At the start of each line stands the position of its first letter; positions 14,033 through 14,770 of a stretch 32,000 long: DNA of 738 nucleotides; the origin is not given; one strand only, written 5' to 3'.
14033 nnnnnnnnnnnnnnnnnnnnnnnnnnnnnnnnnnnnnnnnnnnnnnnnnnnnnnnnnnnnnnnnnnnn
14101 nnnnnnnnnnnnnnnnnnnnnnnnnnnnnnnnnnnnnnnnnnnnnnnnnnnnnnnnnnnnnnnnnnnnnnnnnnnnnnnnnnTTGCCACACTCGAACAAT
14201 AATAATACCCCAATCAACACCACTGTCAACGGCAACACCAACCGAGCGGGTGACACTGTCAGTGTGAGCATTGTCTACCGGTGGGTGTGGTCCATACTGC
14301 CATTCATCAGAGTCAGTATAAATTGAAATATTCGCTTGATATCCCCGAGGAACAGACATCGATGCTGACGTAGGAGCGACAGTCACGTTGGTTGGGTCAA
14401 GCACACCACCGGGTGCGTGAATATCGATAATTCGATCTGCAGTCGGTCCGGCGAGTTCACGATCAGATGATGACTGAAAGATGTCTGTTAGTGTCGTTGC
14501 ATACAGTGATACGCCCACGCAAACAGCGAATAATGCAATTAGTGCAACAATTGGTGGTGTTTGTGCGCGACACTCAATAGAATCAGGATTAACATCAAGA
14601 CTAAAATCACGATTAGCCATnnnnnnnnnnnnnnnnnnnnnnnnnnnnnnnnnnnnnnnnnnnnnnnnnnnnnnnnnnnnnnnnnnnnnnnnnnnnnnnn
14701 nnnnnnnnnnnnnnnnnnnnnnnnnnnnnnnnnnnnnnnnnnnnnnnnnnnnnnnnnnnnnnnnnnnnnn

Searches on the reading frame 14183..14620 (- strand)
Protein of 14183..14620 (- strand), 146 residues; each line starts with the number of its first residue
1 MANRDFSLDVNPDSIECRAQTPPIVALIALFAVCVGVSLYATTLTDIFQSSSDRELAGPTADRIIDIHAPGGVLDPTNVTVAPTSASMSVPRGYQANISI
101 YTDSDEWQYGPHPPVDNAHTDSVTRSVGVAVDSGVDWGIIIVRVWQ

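Call 63: search_protein_families(library=pfam, proteins=[window:14183-14620:-], max_evalue=10)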
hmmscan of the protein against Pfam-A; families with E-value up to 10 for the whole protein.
seq(146 aa): 2 families
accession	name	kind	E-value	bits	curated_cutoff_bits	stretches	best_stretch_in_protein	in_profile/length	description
PF23956.1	DUF7285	-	4.6e-29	101.8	27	1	30-145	1-112/112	Family of unknown function (DUF7285)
PF07235.16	DUF1427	-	0.094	13.1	27.1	1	15-37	20-42/84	Protein of unknown function (DUF1427)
